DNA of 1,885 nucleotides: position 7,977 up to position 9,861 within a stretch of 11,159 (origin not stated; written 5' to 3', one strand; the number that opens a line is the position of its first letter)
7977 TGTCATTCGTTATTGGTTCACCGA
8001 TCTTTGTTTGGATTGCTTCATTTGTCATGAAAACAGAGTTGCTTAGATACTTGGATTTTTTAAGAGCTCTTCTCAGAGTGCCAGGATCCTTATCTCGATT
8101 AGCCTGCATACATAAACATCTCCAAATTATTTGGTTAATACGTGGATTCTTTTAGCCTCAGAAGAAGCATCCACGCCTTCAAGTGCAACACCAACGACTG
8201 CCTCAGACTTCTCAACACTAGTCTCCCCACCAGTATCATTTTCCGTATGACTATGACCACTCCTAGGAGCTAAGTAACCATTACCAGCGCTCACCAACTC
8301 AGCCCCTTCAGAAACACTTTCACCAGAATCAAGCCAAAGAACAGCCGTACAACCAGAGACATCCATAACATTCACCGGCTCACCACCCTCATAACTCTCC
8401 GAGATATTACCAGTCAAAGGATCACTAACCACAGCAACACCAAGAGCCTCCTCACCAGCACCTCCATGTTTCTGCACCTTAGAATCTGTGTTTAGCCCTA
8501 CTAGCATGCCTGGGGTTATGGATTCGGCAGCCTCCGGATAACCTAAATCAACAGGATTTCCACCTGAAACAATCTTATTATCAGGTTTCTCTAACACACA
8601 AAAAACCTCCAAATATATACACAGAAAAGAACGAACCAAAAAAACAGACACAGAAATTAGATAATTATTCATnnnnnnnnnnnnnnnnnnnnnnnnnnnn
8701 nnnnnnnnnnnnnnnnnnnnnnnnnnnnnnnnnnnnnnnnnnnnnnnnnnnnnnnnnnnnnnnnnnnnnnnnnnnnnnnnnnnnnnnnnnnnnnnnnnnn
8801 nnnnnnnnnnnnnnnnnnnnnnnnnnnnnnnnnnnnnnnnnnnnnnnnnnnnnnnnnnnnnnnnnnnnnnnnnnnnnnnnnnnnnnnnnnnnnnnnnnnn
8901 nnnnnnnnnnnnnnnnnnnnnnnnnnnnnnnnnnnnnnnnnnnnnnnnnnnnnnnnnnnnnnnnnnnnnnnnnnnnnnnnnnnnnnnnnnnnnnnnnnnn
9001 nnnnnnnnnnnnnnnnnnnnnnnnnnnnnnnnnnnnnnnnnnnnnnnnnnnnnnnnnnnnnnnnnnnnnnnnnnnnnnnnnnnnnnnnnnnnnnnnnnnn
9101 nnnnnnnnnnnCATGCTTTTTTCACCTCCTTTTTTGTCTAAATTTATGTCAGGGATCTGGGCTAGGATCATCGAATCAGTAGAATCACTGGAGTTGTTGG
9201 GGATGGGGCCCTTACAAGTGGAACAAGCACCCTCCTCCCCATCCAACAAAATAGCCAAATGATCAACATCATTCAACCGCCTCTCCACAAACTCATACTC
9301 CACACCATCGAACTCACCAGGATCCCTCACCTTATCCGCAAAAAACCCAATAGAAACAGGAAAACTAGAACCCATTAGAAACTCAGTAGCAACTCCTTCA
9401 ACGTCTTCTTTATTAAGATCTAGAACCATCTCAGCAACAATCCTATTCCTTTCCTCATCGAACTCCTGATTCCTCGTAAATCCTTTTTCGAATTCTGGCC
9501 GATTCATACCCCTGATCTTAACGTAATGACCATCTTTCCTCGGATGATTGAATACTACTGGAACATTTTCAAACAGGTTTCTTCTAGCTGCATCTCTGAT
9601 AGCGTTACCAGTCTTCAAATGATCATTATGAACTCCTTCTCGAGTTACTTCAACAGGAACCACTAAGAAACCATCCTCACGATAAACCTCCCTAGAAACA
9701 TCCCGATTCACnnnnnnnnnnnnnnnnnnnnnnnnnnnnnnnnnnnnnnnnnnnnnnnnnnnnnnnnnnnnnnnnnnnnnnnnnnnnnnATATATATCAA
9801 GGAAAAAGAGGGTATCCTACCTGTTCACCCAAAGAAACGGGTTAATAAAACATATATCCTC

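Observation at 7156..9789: Lambda-like head-gene order, with no portal or terminase upstream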

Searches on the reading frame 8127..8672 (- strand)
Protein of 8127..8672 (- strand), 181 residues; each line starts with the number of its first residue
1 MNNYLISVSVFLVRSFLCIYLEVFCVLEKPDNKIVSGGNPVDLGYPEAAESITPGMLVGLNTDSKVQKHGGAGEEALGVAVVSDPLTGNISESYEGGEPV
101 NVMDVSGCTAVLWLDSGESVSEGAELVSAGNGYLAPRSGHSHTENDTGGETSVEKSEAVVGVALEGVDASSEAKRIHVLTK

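Call 3: search_protein_families(library=pfam, proteins=[window:8127-8672:-], max_evalue=0.1)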
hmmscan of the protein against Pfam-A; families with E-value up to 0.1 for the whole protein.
window:8127-8672:- (181 aa): 2 families
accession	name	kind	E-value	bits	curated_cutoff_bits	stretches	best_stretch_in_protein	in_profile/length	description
PF23982.2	XM1_gp53_minor_capsid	-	3.1e-05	24.3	27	1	48-166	33-142/154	XM1 gp53 minor capsid protein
PF22758.2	Phage_cement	-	0.0002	21.9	27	1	47-134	31-116/146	Structural cement protein (E217 gp24/Pam3 gp6)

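Call 4: search_protein_families(library=phrogs, proteins=[window:8127-8672:-], max_evalue=0.1)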
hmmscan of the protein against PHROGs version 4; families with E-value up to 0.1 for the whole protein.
window:8127-8672:- (181 aa): 0 families

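Call 49: search_protein_families(library=ncbifam, proteins=[window:8127-8597:-], max_evalue=1)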
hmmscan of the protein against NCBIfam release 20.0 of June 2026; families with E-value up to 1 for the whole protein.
window:8127-8597:- (156 aa): 0 families

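Call 62: search_solved_structures(query=A4, max_evalue=10)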
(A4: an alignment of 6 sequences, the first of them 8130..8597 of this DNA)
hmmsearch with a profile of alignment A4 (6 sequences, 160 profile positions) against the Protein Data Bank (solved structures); distinct sequences matched with E-value up to 10: 8.
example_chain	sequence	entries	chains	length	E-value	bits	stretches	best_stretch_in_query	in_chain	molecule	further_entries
9ocb_H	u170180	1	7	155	2.1e-09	40.8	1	17-113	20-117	Putative capsid decoration protein gp40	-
5wk1_X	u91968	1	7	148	6.8e-07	32.6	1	6-120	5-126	Capsid Stabilizing Protein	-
9kmg_a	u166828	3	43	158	0.086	16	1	39-112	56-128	Decoration protein | cement protein II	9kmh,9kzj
8zal_A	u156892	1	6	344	0.39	13.9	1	64-118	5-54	Multidrug export protein EmrA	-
8zar_A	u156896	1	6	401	0.43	13.7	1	64-118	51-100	Multidrug export protein EmrA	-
7rb4_A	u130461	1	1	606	0.7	13.1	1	16-49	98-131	Diphtheria toxin, C domain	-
4uok_L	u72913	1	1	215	1.4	12.1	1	65-132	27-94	FAB FRAGMENT LIGHT CHAIN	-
3kom_A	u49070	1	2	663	1.5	12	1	19-67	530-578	Transketolase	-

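Call 63: search_protein_families(library=pfam, alignment_id=A4, max_evalue=0.01)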
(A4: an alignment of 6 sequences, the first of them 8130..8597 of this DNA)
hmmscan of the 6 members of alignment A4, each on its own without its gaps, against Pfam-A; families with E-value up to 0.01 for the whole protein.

A. member 1, window:8130-8597:- (156 aa): 2 families
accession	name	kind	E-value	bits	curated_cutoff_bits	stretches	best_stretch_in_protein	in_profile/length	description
PF23982.2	XM1_gp53_minor_capsid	-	2.3e-05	24.7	27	1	23-141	33-142/154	XM1 gp53 minor capsid protein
PF22758.2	Phage_cement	-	0.00012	22.6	27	1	22-109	31-116/146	Structural cement protein (E217 gp24/Pam3 gp6)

B. families by the number of members that match (of 6 scanned): 3 families
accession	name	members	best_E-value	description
PF09956.15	Phage_cement_2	1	5e-06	Phage cement protein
PF23982.2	XM1_gp53_minor_capsid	1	2.3e-05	XM1 gp53 minor capsid protein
PF22758.2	Phage_cement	1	0.00012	Structural cement protein (E217 gp24/Pam3 gp6)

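Call 68: search_protein_families(library=phrogs, proteins=[window:8130-8597:-], max_evalue=1)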
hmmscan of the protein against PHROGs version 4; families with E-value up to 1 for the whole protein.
window:8130-8597:- (156 aa): 0 families

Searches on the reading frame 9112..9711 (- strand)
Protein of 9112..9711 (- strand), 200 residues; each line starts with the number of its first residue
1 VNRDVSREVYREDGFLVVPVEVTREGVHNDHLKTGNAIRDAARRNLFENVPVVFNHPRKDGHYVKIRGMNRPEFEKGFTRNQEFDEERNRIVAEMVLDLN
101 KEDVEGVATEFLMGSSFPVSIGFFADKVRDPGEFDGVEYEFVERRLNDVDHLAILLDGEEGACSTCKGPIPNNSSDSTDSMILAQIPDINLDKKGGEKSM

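Call 74: find_related_loci(query=A5, collection=metagenome_contigs, flank=10000)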
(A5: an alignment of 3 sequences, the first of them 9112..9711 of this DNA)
Query A5 (200 aa) in metagenome_contigs; peptide patterns used: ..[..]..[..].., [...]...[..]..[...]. (x = any residue, [..] = any of these).
206 stretches matched a pattern, but none encodes a relative of the query by tblastn (E <= 1e-3).

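Call 75: find_related_loci(query=A5, collection=genome_contigs, flank=10000)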
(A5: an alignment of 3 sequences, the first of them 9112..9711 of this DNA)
Query A5 (200 aa) in genome_contigs; peptide patterns used: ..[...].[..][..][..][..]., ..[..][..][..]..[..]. (x = any residue, [..] = any of these).
79 stretches matched a pattern, but none encodes a relative of the query by tblastn (E <= 1e-3).

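Call 76: find_related_loci(query=A5, collection=viral_contigs, flank=10000)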
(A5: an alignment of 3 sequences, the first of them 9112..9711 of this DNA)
Query A5 (200 aa) in viral_contigs; peptide patterns used: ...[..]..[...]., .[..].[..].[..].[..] (x = any residue, [..] = any of these).
105 stretches matched a pattern, but none encodes a relative of the query by tblastn (E <= 1e-3).
